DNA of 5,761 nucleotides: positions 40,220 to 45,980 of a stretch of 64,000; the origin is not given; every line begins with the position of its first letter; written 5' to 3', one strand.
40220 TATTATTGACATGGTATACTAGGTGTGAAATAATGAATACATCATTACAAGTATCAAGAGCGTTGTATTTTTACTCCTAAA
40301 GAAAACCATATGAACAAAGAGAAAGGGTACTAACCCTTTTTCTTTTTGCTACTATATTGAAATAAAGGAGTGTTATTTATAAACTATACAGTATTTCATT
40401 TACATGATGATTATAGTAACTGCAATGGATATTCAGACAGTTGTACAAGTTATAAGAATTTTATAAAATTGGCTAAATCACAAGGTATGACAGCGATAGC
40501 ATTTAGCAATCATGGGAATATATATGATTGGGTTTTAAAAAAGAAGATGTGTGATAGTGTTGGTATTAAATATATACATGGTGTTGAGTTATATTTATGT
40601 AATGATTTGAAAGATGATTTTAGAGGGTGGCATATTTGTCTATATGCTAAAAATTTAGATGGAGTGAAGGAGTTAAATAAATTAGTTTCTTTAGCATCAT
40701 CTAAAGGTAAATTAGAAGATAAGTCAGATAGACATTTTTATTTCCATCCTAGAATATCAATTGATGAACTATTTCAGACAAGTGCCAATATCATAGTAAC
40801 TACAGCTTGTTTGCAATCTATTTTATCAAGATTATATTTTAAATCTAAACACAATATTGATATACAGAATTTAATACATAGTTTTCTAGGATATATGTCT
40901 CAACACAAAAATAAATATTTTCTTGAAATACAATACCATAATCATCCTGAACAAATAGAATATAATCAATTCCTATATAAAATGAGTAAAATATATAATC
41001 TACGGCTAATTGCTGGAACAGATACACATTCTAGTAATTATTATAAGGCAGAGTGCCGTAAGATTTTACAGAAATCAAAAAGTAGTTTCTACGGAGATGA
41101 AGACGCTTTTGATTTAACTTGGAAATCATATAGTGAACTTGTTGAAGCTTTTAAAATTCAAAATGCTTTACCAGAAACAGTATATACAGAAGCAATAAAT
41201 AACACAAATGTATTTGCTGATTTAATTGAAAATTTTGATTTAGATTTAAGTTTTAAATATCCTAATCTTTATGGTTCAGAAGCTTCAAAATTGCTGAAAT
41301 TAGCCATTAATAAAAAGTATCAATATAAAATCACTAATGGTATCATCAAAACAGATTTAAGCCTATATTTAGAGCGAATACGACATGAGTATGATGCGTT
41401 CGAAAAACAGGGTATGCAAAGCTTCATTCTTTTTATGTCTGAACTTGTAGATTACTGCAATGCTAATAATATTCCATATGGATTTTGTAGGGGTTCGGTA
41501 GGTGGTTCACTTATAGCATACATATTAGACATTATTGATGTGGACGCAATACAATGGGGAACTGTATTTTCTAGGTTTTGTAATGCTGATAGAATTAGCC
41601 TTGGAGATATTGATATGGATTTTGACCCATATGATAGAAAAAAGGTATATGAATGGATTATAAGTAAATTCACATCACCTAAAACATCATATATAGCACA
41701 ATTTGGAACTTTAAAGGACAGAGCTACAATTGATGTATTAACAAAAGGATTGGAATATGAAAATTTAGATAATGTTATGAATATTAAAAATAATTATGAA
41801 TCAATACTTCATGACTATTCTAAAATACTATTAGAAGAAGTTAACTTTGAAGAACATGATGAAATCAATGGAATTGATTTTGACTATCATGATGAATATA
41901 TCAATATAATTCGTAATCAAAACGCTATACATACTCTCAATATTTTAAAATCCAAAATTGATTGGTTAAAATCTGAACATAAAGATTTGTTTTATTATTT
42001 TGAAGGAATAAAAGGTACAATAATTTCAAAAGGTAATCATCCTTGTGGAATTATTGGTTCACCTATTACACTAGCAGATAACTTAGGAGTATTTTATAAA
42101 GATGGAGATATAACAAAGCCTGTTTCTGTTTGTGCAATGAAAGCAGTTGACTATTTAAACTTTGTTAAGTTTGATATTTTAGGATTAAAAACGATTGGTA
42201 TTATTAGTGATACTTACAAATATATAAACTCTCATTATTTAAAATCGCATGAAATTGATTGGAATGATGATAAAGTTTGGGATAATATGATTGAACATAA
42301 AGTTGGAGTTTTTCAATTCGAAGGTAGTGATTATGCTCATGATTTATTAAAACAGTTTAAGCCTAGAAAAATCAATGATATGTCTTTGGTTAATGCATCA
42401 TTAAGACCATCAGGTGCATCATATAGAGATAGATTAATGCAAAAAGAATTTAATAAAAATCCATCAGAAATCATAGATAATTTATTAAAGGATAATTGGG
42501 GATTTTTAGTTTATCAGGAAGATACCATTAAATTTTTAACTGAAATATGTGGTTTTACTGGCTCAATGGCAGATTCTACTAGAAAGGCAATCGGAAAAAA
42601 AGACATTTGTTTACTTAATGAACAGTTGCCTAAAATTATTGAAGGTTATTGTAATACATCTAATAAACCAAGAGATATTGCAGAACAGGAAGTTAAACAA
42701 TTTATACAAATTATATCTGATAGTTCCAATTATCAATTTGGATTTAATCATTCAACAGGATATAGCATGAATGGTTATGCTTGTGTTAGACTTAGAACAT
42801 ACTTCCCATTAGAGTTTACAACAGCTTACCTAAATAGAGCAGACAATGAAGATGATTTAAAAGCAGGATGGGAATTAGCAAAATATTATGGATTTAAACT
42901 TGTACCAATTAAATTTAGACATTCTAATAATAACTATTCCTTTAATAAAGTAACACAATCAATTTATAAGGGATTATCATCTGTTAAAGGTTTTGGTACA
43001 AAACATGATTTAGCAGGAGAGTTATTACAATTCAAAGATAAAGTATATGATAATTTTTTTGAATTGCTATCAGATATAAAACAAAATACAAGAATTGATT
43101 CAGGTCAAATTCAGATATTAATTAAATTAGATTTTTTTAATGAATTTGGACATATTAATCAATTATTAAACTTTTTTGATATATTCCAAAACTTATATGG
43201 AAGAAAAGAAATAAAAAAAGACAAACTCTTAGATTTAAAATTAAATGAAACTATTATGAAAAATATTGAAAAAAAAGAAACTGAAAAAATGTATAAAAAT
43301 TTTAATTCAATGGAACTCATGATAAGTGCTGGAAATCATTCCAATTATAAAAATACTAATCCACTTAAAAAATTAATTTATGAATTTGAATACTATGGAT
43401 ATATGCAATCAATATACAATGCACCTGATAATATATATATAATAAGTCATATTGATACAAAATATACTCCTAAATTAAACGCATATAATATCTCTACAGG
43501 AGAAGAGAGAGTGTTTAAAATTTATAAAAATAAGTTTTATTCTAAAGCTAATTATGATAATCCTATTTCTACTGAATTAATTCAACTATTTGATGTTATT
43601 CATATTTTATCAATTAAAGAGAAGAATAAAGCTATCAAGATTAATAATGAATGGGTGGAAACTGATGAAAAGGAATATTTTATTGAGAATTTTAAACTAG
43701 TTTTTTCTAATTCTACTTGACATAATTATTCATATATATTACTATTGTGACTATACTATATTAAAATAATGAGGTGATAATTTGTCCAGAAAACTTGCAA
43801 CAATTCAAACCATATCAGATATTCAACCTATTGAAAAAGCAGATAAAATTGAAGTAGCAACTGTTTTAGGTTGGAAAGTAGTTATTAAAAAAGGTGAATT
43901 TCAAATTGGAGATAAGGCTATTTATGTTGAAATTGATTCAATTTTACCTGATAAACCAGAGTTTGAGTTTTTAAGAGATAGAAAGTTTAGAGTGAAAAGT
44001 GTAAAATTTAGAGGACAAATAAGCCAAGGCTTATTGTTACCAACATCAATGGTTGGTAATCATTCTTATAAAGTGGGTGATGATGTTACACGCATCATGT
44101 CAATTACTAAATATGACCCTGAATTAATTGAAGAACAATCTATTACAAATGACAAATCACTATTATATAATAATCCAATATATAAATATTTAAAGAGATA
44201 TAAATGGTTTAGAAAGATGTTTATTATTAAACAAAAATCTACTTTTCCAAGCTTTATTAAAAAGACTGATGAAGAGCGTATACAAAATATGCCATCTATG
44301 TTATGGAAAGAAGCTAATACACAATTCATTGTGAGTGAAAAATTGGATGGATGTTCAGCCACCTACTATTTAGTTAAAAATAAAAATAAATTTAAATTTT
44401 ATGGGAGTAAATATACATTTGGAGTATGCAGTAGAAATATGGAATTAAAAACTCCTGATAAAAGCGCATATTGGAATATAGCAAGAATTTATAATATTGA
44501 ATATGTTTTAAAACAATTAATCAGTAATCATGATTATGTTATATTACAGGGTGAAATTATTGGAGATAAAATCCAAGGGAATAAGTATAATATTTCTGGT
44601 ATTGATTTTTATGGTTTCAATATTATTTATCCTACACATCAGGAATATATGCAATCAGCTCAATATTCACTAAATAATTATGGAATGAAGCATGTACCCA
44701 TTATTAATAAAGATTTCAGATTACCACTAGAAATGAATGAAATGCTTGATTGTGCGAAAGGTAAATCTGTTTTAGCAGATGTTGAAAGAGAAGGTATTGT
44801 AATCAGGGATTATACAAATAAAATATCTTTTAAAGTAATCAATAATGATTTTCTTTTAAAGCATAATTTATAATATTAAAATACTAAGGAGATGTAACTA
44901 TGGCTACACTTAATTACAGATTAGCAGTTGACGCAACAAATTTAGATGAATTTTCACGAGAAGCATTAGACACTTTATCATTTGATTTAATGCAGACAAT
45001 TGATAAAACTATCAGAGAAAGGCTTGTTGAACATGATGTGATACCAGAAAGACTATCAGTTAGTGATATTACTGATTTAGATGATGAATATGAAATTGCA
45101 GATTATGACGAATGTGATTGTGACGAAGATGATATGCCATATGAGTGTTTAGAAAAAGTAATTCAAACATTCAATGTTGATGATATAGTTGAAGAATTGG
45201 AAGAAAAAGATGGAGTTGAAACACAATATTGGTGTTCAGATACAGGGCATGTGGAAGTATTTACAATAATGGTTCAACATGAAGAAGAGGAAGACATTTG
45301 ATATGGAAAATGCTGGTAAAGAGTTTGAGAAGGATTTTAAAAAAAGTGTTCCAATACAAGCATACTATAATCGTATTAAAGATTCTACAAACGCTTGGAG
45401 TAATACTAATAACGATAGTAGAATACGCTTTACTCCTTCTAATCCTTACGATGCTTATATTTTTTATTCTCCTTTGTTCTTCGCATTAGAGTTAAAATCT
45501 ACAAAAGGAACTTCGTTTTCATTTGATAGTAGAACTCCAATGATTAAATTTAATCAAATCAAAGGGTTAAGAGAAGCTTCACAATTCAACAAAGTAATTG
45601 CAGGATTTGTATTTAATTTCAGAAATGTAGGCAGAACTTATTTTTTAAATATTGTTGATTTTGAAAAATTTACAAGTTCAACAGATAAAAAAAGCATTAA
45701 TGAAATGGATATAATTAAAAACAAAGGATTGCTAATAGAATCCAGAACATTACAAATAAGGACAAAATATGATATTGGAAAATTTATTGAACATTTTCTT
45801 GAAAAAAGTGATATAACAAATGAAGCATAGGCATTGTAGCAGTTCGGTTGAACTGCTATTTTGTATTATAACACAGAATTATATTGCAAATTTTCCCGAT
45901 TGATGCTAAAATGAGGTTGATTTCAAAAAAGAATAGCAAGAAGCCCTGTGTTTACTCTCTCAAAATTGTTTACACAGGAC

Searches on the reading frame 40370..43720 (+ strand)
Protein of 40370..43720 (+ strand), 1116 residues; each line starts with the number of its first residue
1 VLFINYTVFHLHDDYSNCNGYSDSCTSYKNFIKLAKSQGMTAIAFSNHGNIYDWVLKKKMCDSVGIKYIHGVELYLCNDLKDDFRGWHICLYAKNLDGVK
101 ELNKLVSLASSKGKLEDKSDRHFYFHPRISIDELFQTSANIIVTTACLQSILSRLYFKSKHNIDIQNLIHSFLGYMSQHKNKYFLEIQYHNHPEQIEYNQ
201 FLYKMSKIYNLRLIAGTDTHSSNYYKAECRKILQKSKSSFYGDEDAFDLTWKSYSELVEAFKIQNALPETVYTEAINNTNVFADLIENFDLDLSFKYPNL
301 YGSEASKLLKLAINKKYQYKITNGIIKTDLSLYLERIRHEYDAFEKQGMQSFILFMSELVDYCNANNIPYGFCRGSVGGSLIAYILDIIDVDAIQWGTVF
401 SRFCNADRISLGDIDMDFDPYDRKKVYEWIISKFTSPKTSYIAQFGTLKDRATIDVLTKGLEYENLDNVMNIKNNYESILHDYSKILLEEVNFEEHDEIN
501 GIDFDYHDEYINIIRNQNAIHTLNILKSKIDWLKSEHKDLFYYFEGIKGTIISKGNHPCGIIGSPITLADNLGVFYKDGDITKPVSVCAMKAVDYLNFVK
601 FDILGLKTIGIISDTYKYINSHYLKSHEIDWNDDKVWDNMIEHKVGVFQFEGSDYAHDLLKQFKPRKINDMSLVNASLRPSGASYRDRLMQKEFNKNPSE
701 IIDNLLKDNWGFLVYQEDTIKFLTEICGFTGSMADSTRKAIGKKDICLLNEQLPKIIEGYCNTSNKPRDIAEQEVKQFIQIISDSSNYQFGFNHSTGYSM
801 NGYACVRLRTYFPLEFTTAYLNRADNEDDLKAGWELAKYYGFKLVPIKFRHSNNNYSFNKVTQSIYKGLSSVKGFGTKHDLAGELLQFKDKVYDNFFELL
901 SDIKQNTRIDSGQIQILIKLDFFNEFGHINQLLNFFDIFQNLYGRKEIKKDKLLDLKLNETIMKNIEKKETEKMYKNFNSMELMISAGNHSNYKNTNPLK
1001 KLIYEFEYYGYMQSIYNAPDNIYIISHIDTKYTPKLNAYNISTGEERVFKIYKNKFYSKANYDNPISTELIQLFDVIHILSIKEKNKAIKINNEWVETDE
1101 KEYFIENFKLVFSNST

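Call 7: search_protein_families(library=pfam, proteins=[window:40370-43720:+], max_evalue=0.001)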
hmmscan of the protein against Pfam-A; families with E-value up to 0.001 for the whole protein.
window:40370-43720:+ (1116 aa): 4 families
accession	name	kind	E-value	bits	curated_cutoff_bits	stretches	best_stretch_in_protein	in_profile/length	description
PF07733.18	DNA_pol3_alpha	-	4.3e-41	141.7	23.9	1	330-605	20-260/260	Bacterial DNA polymerase III alpha NTPase domain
PF17657.6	DNA_pol3_finger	-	1.3e-20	73.8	22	1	610-760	3-162/166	Bacterial DNA polymerase III alpha subunit finger domain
PF02811.25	PHP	-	1.2e-19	71.7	26.4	1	10-190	3-164/164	PHP domain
PF14579.12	HHH_6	-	0.00022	21.8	25.6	1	842-928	2-85/90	Helix-hairpin-helix motif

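Call 9: search_dna_similar(query=window:40370-43720:+, collection=phages, mode=protein, max_rows=25)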
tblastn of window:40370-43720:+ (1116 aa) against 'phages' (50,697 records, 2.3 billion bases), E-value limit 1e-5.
Records with a match: 1427; places in all: 1430; records where one place covers at least 80% of the query: 477.
Best place of each record, by identity: <60% 1427.
By first word of the organism name: Pseudomonas 301; Mycobacterium 282; Streptomyces 211; Gordonia 132; Bacillus 99; Staphylococcus 47; Bacteriophage 44; Microbacterium 36; Escherichia 31; Lactococcus 22; and 57 more.
By host as written in the record: Mycobacterium smegmatis mc2 155 204; Pseudomonas aeruginosa 118; - 101; Pseudomonas aeruginosa PAO1 86; Streptomyces griseus ATCC 10137 81; Gordonia terrae 3612 65; Streptomyces lividans JI 1326 44; Mycobacterium smegmatis mc#155 37; and 237 more.
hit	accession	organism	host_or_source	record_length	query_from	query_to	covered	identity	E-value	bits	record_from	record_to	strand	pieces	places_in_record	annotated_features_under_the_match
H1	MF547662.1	Clostridioides phage LIBA6276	Clostridioides difficile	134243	1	1079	97%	55.2%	0e+0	1104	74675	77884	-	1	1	dnaE: DNA polymerase III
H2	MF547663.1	Clostridioides phage LIBA2945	Clostridioides difficile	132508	1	1079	97%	55.2%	0e+0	1104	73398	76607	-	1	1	dnaE: DNA polymerase III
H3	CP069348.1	Clostridioides phage pCD1602_4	water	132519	5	1108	99%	36.8%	0e+0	615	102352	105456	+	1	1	record has no annotation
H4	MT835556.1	Bacteriophage sp.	human fecal samples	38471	5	1051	94%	37.5%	0e+0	650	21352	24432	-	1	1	record has no annotation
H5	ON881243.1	Bacillus phage PK-3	Bacillus sp.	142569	5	1080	96%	36.3%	0e+0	611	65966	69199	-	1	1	PHP domain-containing protein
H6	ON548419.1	Bacillus phage vB_BanS-Thrax3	Bacillus anthracis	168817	1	1115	100%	35.0%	0e+0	597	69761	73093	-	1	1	DNA polymerase III alpha subunit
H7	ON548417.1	Bacillus phage vB_BanS-Thrax1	Bacillus anthracis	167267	1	1115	100%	35.0%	0e+0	597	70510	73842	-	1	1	DNA polymerase III alpha subunit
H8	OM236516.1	Bacillus phage FADO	Bacillus subtilis BEST7003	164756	5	1080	96%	36.2%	0e+0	612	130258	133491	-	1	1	DNA polymerase III alpha subunit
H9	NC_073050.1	Bacillus phage FADO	Bacillus subtilis BEST7003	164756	5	1080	96%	36.2%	0e+0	612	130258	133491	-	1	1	DNA polymerase III alpha subunit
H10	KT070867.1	Bacillus phage PBC2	Bacillus cereus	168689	1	1111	100%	35.0%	4e-179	588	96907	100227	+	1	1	DNA polymerase III alpha subunit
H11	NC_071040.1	Bacillus phage PBC2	Bacillus cereus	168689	1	1111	100%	35.0%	4e-179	588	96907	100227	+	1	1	DNA polymerase III alpha subunit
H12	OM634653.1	Bacillus phage vB_BsuS_PJN02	Bacillus subtilis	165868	5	1080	96%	36.1%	0e+0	610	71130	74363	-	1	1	DNA polymerase III alpha subunit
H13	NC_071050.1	Bacillus phage vB_BsuS_PJN02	Bacillus subtilis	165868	5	1080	96%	36.1%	0e+0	610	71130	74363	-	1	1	DNA polymerase III alpha subunit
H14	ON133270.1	Bacillus phage 2S-4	Rosselomorea vietnamensis FJAT-46955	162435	5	1080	96%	36.0%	0e+0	605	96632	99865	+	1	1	DNA-directed DNA polymerase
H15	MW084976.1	Bacillus phage Kirov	Bacillus cereus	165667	2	1111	99%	34.7%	4e-179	588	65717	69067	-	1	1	DNA polymerase III alpha subunit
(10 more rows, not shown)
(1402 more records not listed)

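Call 12: get_annotated_region(hit=H1, flank=12000)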
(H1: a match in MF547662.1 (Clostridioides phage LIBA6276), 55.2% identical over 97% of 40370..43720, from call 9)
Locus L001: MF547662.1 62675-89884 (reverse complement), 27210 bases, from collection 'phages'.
description: Clostridioides phage LIBA6276, complete genome.
organism: Clostridioides phage LIBA6276 (NCBI taxid 2069614)
taxonomy: Viruses; Duplodnaviria; Heunggongvirae; Uroviricota; Caudoviricetes
host: Clostridioides difficile; source: hospital; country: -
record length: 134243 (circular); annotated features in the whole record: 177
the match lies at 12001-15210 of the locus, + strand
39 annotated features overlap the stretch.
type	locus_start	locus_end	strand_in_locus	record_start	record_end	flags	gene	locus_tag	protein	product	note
CDS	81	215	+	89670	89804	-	-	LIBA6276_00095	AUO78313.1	hypothetical protein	-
CDS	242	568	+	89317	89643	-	-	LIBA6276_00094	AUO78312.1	hypothetical protein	-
CDS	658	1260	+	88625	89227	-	-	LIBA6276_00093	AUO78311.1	type I restriction-modification system methyltransferase subunit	-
CDS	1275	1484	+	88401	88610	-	-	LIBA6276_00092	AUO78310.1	hypothetical protein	-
CDS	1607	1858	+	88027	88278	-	-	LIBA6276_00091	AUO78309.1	hypothetical protein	-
CDS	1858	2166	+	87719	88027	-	-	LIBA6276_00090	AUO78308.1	hypothetical protein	-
CDS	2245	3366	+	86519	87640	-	-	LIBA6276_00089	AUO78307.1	hypothetical protein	-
CDS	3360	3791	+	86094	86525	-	-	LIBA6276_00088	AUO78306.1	hypothetical protein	-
CDS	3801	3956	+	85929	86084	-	-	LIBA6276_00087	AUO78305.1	hypothetical protein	-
CDS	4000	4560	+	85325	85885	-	-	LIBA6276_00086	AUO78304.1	hypothetical protein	-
sig_peptide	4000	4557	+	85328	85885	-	-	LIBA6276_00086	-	-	predicted cleavage at residue 23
CDS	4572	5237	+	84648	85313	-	-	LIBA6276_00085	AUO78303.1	hypothetical protein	-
CDS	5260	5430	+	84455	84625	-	-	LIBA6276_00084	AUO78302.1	hypothetical protein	-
CDS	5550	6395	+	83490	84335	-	-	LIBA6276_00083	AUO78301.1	hypothetical protein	-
CDS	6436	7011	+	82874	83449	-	-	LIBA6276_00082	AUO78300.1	ERF family protein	-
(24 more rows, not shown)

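Call 117: search_dna_similar(query=window:40370-43720:+, collection=plasmids, mode=protein, max_rows=15, max_evalue=1e-50)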
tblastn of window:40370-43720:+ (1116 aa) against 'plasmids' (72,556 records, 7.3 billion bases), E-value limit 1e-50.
Records with a match: 22; places in all: 22; records where one place covers at least 80% of the query: 17.
Best place of each record, by identity: <60% 22.
By first word of the organism name: Bacillus 6; Clostridium 3; Vagococcus 3; Limosilactobacillus 3; Paenibacillus 2; Clostridioides 1; Ligilactobacillus 1; Fusobacterium 1; Aneurinibacillus 1; bacterium 1.
By predicted mobility (MOB-suite, as given by PLSDB): non-mobilizable 22.
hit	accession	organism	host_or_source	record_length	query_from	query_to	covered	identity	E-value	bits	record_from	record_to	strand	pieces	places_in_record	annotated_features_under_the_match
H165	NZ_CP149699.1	Clostridioides difficile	Dog,single cell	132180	1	1079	97%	55.2%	0e+0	1104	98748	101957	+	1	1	PHP domain-containing protein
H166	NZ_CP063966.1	Clostridium botulinum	Chicken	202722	6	1028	92%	48.2%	0e+0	876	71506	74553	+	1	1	dnaE: DNA polymerase III subunit alpha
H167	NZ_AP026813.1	Clostridium tetani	soil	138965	1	1112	100%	36.0%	0e+0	620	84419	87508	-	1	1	dnaE: DNA polymerase III subunit alpha | hypothetical protein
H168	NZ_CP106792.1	Bacillus subtilis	chicken,pure culture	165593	5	1080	96%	36.1%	0e+0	610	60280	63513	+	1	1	PHP domain-containing protein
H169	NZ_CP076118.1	Bacillus amyloliquefaciens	Apostichopus japonicus,cell culture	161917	5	1080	96%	36.0%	0e+0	605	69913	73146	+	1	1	PHP domain-containing protein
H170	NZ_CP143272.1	Clostridium perfringens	Macaca mulatta,Feces,feces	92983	6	1109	99%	32.5%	5e-150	505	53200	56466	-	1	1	PHP domain-containing protein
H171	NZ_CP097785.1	Bacillus velezensis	Cell culture,Rizosphere soil sample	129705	5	1076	96%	33.2%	5e-165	549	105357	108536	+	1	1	PHP domain-containing protein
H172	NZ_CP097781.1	Bacillus velezensis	Cell culture,Rizosphere soil sample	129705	5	1076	96%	33.2%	5e-165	549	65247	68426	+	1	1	PHP domain-containing protein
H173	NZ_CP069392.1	Bacillus velezensis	cell culture,saltpan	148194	6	1076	96%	33.1%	6e-164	546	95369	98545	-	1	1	PHP domain-containing protein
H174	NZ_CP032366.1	Bacillus wiedmannii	Alvinocaris longirostris,gills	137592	6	904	81%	36.7%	6e-160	534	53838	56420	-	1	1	PHP domain-containing protein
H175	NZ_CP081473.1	Vagococcus fluvialis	Hymeniacidon perlevis,isolate,marine ...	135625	10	937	83%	31.9%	1e-130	448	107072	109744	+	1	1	PHP domain-containing protein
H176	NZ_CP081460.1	Vagococcus fluvialis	Hymeniacidon perlevis,isolate,marine ...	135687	10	937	83%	31.9%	1e-130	448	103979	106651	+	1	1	PHP domain-containing protein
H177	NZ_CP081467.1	Vagococcus fluvialis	Halichondria panicea,isolate,marine ...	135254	10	937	83%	31.9%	3e-130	447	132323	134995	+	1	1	none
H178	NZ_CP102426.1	Limosilactobacillus reuteri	Homo sapiens,tissue samle,Breast milk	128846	9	910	81%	32.8%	3e-136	464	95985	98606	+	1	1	PHP domain-containing protein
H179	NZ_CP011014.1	Limosilactobacillus mucosae LM1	Sus scrofa domesticus,small intestine ...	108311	6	906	81%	32.8%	3e-137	467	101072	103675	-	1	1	PHP domain-containing protein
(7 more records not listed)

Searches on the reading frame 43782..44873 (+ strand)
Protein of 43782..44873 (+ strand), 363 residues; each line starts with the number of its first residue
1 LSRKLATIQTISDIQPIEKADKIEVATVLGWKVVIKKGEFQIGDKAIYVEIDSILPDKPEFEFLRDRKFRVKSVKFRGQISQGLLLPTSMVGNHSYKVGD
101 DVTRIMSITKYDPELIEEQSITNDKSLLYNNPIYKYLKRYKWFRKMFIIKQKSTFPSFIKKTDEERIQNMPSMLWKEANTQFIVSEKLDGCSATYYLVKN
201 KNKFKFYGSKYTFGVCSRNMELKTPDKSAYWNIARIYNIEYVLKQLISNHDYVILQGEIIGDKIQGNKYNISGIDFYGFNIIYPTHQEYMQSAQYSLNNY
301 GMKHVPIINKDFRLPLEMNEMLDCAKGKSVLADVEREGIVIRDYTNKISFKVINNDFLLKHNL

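Call 3: search_protein_families(library=pfam, proteins=[window:43782-44873:+], max_evalue=1)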
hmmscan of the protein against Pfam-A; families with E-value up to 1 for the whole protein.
window:43782-44873:+ (363 aa): 3 families
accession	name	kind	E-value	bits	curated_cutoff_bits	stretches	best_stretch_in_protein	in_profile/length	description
PF21189.3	PHA02142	-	3e-32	111.4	27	1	5-88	1-92/92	PHA02142 OB-fold domain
PF09414.15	RNA_ligase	-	5e-23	82.5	27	1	181-353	2-171/171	RNA ligase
PF07374.17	DUF1492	-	0.064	13.9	21.5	1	148-201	41-94/100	Protein of unknown function (DUF1492)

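Call 4: search_protein_families(library=phrogs, proteins=[window:43782-44873:+], max_evalue=0.1)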
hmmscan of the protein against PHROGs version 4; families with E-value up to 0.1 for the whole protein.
window:43782-44873:+ (363 aa): 2 families
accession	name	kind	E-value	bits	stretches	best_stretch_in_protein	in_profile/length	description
phrog_968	-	DNA, RNA and nucleotide metabolism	1e-75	256.2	1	1-362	6-393/398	RNA ligase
phrog_548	-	DNA, RNA and nucleotide metabolism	2.3e-12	47.7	1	160-362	11-238/341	RNA ligase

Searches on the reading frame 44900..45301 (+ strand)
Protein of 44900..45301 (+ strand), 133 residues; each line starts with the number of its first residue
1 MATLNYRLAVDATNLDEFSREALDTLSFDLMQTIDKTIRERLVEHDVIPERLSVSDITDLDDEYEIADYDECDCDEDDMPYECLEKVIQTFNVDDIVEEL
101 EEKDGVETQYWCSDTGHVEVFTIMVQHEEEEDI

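Call 3: search_protein_families(library=pfam, proteins=[window:44900-45301:+], max_evalue=1)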
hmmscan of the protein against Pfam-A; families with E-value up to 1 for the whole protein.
window:44900-45301:+ (133 aa): 0 families

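Call 4: search_protein_families(library=phrogs, proteins=[window:44900-45301:+], max_evalue=0.1)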
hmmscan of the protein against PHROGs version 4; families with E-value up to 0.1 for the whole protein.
window:44900-45301:+ (133 aa): 1 family
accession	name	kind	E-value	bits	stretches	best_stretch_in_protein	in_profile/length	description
phrog_19540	-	unknown function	0.015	16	1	58-117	59-116/131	-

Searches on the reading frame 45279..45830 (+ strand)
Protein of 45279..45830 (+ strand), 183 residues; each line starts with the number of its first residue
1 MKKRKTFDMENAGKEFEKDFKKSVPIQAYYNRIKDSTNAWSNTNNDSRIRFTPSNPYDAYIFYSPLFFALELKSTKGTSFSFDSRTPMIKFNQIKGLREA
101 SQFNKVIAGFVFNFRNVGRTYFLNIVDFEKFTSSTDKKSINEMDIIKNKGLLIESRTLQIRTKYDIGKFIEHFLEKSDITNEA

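Call 3: search_protein_families(library=pfam, proteins=[window:45279-45830:+], max_evalue=1)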
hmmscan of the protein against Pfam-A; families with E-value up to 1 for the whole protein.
window:45279-45830:+ (183 aa): 2 families
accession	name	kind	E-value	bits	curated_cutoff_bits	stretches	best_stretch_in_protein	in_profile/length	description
PF03838.20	RecU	-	0.0001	22.8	25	1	62-156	59-150/162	Recombination protein U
PF00789.26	UBX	-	0.22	12.2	21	0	129-154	56-81/82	UBX domain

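Call 4: search_protein_families(library=phrogs, proteins=[window:45279-45830:+], max_evalue=0.1)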
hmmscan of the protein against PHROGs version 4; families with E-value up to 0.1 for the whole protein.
window:45279-45830:+ (183 aa): 2 families
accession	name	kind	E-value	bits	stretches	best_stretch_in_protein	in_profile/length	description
phrog_843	-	DNA, RNA and nucleotide metabolism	2.5e-29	103.1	1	7-161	5-156/177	Holliday junction resolvase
phrog_35002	-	unknown function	0.0018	19.2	0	22-57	48-83/177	-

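Call 49: search_protein_families(library=ncbifam, proteins=[window:45279-45830:+], max_evalue=0.01)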
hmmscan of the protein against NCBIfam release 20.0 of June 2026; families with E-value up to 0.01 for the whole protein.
window:45279-45830:+ (183 aa): 1 family
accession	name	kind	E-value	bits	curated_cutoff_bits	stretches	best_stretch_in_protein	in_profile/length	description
NF002581.0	PRK02234.1-2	equivalog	4.7e-06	26.5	154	1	58-155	64-154/170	Holliday junction resolvase RecU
